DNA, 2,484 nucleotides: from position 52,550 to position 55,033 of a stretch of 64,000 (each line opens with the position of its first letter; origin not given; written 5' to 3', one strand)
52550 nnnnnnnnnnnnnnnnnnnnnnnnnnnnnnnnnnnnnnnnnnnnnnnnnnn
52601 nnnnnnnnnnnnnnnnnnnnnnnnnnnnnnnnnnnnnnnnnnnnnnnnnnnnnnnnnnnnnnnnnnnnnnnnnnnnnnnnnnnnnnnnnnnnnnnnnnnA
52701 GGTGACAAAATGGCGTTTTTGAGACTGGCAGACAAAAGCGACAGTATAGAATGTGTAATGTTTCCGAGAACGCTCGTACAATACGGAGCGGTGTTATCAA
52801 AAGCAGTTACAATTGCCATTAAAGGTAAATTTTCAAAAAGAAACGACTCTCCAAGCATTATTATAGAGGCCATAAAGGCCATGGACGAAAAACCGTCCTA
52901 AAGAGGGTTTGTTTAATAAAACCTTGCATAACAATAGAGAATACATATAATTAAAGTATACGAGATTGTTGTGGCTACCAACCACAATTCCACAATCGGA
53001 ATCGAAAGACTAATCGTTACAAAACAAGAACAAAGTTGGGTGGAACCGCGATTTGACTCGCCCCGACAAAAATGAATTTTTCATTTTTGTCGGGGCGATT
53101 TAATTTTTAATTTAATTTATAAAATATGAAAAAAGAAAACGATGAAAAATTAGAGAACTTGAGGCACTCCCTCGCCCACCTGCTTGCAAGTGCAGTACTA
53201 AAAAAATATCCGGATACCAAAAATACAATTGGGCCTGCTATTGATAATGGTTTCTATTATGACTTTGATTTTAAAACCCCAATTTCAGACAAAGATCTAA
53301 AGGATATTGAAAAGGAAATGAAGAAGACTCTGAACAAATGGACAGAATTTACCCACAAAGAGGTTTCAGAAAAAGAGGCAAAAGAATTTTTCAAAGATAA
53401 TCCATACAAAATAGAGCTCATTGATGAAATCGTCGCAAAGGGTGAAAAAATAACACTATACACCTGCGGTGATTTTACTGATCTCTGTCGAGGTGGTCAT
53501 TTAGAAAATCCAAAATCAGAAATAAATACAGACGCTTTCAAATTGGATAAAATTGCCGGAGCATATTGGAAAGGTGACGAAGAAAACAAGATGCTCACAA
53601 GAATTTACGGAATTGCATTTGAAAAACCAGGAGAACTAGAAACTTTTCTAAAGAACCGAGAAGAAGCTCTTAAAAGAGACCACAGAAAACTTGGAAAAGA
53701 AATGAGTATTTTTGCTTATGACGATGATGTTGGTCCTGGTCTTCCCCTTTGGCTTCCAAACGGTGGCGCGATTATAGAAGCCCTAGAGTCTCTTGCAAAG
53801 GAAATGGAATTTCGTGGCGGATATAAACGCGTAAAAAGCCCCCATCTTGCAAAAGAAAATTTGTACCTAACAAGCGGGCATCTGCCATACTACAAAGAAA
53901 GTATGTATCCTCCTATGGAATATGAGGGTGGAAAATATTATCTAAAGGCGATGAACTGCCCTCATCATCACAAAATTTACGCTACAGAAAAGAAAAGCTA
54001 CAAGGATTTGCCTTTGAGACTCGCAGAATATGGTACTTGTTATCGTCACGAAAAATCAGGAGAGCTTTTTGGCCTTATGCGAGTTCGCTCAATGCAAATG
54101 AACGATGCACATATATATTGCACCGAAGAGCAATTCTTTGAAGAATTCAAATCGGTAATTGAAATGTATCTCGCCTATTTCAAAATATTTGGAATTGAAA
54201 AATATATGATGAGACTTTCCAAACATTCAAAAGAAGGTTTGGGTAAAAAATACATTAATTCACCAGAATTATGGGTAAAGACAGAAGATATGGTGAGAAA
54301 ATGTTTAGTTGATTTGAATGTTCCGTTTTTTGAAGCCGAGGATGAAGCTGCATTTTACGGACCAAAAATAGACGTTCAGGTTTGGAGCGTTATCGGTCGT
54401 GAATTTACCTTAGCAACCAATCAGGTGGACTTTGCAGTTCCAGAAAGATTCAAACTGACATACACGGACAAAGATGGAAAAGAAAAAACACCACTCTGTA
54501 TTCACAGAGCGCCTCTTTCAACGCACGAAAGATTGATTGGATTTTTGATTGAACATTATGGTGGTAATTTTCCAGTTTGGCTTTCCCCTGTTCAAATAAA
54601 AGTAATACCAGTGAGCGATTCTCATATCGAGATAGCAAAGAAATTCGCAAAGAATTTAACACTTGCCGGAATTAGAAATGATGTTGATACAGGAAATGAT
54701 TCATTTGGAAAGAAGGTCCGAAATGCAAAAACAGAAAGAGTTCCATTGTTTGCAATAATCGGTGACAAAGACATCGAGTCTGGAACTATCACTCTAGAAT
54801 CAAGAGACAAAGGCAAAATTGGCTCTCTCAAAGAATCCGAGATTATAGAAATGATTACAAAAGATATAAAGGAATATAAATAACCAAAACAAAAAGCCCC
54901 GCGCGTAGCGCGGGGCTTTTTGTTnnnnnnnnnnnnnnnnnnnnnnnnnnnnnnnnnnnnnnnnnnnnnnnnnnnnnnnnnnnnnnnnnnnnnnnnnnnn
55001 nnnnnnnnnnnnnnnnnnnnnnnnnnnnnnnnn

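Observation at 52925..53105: T-box riboswitch upstream of thrS with a UGGA (not UGGU) acceptor-pairing bulge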

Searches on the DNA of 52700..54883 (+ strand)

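Call 4: search_rna_families(source=window, start=52700, end=53300, threshold=evalue, max_evalue=10, show_alignments=5)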
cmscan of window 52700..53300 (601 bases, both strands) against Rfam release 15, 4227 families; matches with E-value up to 10: 30.
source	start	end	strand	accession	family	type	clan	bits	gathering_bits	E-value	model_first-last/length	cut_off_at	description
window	53051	53140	-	RF01606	plasmodium_snoR31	Gene; snRNA; snoRNA; HACA-box;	-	28.2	60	0.1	1-145/145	no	small nucleolar RNA snoR31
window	53054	53111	-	RF02584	KRAS_3UTR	Cis-reg;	-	24.2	49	2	1-49/49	no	KRAS 3' UTR cis-regulatory element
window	53068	53178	+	RF02194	HPnc0260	Gene; antisense;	-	23.9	59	5.8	1-156/156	no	Bacterial antisense RNA HPnc0260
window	53056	53124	-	RF02583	Teg23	Gene; sRNA;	-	23.8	166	0.0016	51-119/433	no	S. aureus Teg23 small RNA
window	52825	53068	+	RF00230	T-box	Cis-reg; leader;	-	23.8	93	0.003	1-219/219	no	T-box leader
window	53056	53100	-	RF04147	MIR6224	Gene; miRNA;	-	22.6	171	0.038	1-176/176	no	MIR6224 microRNA precursor family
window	52949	53135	-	RF03532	SQ2397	Cis-reg;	-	22.6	100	0.1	1-243/243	no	Cis-regulator of HTH transcription factor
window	53170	53227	-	RF01935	bxd_7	Gene; lncRNA;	-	22.1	60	0.089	1-66/66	no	Bithoraxoid conserved region 7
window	53051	53102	+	RF00697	mir-186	Gene; miRNA;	-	21.3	70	0.19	1-82/82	no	mir-186 microRNA precursor family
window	53054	53102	+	RF04134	MIR7504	Gene; miRNA;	-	21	83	0.49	1-124/124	no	MIR7504 microRNA precursor family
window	53058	53099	+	RF00632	sxy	Cis-reg;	-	20.9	70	0.53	1-104/104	no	sxy 5' UTR element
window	53056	53099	-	RF04168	MIR839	Gene; miRNA;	-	19.8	200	0.15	1-267/267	no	MIR839 microRNA precursor family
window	52818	52930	+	RF02550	RnaG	Gene; sRNA;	-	18.5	153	1.8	1-120/120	no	RnaG sRNA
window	53059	53113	-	RF02590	Spy1186876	Gene; sRNA;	-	18.4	208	0.1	188-241/243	no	S. pyogenes small RNA 1186876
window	53060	53096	-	RF04134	MIR7504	Gene; miRNA;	-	18.1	83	2.6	1-124/124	no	MIR7504 microRNA precursor family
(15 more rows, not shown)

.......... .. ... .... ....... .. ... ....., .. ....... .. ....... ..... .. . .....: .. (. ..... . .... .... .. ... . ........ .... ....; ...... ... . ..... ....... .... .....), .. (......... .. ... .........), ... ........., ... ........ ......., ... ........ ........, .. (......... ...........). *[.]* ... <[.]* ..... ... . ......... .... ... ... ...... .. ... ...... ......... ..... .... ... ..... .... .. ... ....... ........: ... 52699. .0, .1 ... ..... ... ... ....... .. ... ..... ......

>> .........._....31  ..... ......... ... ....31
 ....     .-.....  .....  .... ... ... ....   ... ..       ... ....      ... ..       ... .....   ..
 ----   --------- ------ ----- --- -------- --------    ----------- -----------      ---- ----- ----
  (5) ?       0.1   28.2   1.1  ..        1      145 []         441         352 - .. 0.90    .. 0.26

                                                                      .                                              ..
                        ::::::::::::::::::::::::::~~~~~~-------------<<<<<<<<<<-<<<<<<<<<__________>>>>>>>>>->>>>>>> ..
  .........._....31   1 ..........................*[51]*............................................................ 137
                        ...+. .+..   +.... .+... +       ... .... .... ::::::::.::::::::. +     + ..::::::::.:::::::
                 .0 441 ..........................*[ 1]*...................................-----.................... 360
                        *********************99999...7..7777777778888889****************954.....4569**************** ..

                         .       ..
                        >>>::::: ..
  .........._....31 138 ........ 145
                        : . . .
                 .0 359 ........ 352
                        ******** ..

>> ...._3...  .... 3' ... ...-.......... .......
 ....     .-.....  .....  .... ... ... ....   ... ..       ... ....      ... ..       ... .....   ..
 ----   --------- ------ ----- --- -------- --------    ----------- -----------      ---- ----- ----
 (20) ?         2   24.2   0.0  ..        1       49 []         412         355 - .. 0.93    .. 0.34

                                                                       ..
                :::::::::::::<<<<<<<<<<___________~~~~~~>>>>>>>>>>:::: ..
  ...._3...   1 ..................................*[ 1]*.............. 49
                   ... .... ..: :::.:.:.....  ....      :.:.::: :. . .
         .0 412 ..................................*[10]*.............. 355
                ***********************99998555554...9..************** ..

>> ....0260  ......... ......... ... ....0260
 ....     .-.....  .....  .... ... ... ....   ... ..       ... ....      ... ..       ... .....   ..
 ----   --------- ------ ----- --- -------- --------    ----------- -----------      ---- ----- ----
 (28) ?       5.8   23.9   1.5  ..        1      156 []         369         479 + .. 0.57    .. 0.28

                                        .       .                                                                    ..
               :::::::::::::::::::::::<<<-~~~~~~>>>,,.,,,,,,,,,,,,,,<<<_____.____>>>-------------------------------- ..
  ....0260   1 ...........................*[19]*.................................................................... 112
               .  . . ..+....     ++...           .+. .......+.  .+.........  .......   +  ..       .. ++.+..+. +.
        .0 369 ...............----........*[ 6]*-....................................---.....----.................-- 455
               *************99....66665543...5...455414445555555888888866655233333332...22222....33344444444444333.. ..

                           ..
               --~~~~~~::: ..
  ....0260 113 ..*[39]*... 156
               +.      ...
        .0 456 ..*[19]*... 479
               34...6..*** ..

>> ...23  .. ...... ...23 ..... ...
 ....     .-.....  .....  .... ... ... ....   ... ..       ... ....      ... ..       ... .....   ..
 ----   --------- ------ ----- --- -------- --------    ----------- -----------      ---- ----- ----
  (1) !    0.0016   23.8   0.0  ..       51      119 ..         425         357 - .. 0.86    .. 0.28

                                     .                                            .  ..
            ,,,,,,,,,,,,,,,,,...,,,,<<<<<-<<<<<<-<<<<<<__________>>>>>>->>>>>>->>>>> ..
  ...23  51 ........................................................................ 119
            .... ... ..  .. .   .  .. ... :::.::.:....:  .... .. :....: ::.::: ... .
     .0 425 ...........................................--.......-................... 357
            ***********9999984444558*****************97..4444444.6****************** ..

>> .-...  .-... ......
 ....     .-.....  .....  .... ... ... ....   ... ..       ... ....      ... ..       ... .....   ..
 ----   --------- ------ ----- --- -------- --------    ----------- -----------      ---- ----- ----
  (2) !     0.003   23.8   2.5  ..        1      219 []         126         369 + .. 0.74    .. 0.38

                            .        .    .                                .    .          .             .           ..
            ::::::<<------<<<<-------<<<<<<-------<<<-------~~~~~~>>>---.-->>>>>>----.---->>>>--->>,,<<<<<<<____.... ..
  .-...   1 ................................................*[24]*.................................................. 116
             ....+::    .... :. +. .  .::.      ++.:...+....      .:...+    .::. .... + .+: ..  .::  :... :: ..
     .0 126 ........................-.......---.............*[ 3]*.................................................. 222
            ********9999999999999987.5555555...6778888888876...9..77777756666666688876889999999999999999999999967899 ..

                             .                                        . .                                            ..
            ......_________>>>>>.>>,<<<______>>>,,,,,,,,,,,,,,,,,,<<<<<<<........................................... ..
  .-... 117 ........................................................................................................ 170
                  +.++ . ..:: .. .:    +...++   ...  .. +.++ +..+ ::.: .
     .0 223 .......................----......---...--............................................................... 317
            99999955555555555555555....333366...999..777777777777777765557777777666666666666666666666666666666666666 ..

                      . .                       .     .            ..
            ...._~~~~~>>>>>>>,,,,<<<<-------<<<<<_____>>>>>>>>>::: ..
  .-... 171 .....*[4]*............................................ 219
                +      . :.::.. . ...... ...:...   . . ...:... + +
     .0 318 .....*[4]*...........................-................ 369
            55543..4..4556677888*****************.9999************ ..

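Call 23: search_rna_families(sources=[L028, L030, L032, L040, L047, L049, L057, L065, L066, L069, L078, L080, L082, L163, L005, L006, L007, L012], threshold=gathering)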
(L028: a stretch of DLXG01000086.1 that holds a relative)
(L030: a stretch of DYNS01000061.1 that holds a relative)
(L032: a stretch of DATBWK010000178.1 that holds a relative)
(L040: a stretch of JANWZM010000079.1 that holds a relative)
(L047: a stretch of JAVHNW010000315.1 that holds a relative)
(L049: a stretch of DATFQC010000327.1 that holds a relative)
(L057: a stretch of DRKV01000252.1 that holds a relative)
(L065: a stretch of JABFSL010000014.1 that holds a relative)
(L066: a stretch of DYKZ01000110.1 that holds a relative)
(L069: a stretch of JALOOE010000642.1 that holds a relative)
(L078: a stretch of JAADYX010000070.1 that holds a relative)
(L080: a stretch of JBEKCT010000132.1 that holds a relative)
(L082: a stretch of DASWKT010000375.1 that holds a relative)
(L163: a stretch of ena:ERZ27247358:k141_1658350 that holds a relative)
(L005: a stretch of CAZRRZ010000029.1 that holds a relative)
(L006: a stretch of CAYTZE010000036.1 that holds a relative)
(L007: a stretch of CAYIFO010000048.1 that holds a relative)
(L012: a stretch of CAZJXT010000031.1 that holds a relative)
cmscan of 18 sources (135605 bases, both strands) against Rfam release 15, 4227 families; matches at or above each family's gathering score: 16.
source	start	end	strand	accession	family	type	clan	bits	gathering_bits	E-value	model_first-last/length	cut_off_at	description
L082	1816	2060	+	RF00230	T-box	Cis-reg; leader;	-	111.2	93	2.1e-23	1-219/219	no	T-box leader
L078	1749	1958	+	RF00230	T-box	Cis-reg; leader;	-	107.3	93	2.1e-22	1-219/219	no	T-box leader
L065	2245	2481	+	RF00230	T-box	Cis-reg; leader;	-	105.5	93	6.1e-22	1-219/219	no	T-box leader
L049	1665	1904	+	RF00230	T-box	Cis-reg; leader;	-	102.6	93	3.4e-21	1-219/219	no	T-box leader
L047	7173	7404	+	RF00230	T-box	Cis-reg; leader;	-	93.6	93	7.3e-19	1-219/219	no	T-box leader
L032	2837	2958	+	RF00162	SAM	Cis-reg; riboswitch;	CL00012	82.5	44.4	1.3e-17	1-108/108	no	SAM riboswitch aptamer (S box leader)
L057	3823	3896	+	RF00005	tRNA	Gene; tRNA;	CL00001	74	29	5.2e-14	1-71/71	no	tRNA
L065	7602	7674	+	RF00005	tRNA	Gene; tRNA;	CL00001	73.1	29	9.2e-14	1-71/71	no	tRNA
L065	7456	7527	+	RF00005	tRNA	Gene; tRNA;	CL00001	69.9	29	7.2e-13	1-71/71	no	tRNA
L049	1553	1626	+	RF00005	tRNA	Gene; tRNA;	CL00001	68.8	29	1.4e-12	1-71/71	no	tRNA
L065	2134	2207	+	RF00005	tRNA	Gene; tRNA;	CL00001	68.3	29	2e-12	1-71/71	no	tRNA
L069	384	457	+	RF00005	tRNA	Gene; tRNA;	CL00001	68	29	2.4e-12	1-71/71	no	tRNA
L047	7069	7142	+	RF00005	tRNA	Gene; tRNA;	CL00001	67.8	29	2.8e-12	1-71/71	no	tRNA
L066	201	274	+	RF00005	tRNA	Gene; tRNA;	CL00001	67.8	29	2.8e-12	1-71/71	no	tRNA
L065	7290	7363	-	RF00005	tRNA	Gene; tRNA;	CL00001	67.6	29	3e-12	1-71/71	no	tRNA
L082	1165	1238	+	RF00005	tRNA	Gene; tRNA;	CL00001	67.3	29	3.8e-12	1-71/71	no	tRNA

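Call 35: build_rna_model(alignment_id=A3, structure=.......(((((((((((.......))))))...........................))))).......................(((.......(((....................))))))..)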
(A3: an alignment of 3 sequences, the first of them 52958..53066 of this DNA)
Model R1 built from alignment A3 (3 sequences, 127 columns); structure: as given.
model positions 109; base pairs 17; branch points 1; effective number of sequences 1.22; information 0.589 bits per position. Calibrated on 0.2 Mb of random sequence (short: E-values are rough).
structure used (alignment columns):
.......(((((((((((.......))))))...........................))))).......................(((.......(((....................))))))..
